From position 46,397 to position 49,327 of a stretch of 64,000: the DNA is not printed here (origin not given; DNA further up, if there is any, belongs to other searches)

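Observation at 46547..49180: One polypeptide fusing a SEDS (RodA/FtsW) polymerase to a class B PBP whose three transpeptidase motifs are all degenerate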

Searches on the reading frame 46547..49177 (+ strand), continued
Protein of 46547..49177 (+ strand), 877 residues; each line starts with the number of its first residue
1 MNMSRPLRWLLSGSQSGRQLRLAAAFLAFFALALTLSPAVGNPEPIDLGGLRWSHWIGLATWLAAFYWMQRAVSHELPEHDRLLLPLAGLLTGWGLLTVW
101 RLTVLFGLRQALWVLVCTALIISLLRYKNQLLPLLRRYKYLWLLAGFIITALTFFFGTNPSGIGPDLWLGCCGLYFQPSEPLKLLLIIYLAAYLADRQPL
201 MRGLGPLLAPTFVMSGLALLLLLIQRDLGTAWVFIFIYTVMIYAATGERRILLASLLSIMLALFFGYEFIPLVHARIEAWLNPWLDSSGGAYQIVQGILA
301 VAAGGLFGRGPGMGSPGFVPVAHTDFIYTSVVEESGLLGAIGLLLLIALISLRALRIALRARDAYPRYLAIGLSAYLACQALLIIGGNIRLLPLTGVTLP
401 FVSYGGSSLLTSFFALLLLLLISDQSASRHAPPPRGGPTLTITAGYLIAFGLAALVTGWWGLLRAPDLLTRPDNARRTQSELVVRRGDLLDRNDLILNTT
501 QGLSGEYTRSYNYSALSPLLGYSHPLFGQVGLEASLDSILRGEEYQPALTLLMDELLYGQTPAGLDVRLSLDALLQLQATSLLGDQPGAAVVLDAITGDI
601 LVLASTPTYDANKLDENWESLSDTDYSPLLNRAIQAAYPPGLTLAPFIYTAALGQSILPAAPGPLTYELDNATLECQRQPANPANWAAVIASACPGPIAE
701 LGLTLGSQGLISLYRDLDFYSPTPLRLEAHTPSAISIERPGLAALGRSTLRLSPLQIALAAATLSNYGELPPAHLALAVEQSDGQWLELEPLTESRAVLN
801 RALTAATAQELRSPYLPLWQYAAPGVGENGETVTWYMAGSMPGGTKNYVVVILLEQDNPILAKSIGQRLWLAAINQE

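Call 64: search_protein_families(library=pfam, proteins=[L071:8654-9856:+, L071:12610-14553:+, L074:1043-2269:+, L074:4987-7011:+, L061:9016-9903:+, L061:7654-8514:+, L014:8976-9965:+, L071:14430-15581:+], max_evalue=0.0001)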
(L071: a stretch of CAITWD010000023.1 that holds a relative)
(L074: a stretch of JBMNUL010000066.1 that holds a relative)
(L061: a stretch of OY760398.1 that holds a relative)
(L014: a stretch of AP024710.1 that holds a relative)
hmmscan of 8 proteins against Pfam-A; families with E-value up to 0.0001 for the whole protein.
L071:8654-9856:+ (401 aa): 3 families
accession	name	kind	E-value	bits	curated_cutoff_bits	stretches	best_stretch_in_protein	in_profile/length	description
PF00481.26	PP2C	-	9.2e-16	58.7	20.3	1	24-136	25-142/255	Protein phosphatase 2C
PF13672.11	PP2C_2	-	7.2e-12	45.7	24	1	24-200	11-183/209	Protein phosphatase 2C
PF07228.17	SpoIIE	-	7e-07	29.8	25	1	162-238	103-191/192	Stage II sporulation protein E (SpoIIE)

L071:12610-14553:+ (648 aa): 3 families
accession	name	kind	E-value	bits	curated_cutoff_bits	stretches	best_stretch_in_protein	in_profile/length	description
PF03793.24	PASTA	-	6.5e-54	180.2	23.2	4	446-506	3-64/64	PASTA domain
PF00069.31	Pkinase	-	4.3e-50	171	31.7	1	25-272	1-253/263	Protein kinase domain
PF07714.23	PK_Tyr_Ser-Thr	-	2e-33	116.3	23.1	1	27-271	3-249/258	Protein tyrosine and serine/threonine kinase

L074:1043-2269:+ (409 aa): 3 families
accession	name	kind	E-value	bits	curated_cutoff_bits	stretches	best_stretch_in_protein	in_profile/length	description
PF13672.11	PP2C_2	-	3.4e-15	56.6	24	1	29-205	13-184/209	Protein phosphatase 2C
PF00481.26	PP2C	-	3.1e-13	50.4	20.3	1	38-139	36-141/255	Protein phosphatase 2C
PF07228.17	SpoIIE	-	2.2e-07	31.5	25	0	167-241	104-190/192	Stage II sporulation protein E (SpoIIE)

L074:4987-7011:+ (675 aa): 4 families
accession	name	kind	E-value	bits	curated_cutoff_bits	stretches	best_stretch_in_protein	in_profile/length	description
PF00069.31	Pkinase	-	9.4e-54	183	31.7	1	85-334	1-256/263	Protein kinase domain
PF03793.24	PASTA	-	6.6e-50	167.4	23.2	3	507-568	2-63/64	PASTA domain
PF07714.23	PK_Tyr_Ser-Thr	-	1.4e-34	120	23.1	1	87-330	3-249/258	Protein tyrosine and serine/threonine kinase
PF03109.22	ABC1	-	4e-08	33.1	22.9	1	128-232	118-216/244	ABC1 atypical kinase-like domain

L061:9016-9903:+ (296 aa): 1 family
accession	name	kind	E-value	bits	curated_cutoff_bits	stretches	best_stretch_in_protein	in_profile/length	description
PF01048.26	PNP_UDP_1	-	1.6e-39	136.1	25.1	1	11-247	1-228/233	Phosphorylase superfamily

L061:7654-8514:+ (287 aa): 3 families
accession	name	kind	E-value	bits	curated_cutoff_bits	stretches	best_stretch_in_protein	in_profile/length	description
PF00498.31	FHA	-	5.3e-15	56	20.7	1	200-262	2-67/67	FHA domain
PF12401.13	FhaA_N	-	6.7e-14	52.8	25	1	38-147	2-109/115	FhaA, N-terminal domain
PF16697.10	Yop-YscD_cpl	-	1.1e-12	48.4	33.2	1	191-267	11-89/94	Inner membrane component of T3SS, cytoplasmic domain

L014:8976-9965:+ (330 aa): 1 family
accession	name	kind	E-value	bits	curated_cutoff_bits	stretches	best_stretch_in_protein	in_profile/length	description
PF01048.26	PNP_UDP_1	-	2.1e-46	158.6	25.1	1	47-287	2-233/233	Phosphorylase superfamily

L071:14430-15581:+ (384 aa): 3 families
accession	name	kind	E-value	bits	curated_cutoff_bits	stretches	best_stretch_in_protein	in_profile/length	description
PF07478.18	Dala_Dala_lig_C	-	4.2e-64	216.3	24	1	170-370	3-204/204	D-ala D-ala ligase C-terminus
PF01820.27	Dala_Dala_lig_N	-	1e-28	100.7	34.6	1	46-151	2-121/121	D-ala D-ala ligase N-terminus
PF02222.28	ATP-grasp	-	1.9e-07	31.3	27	1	172-338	6-159/179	ATP-grasp domain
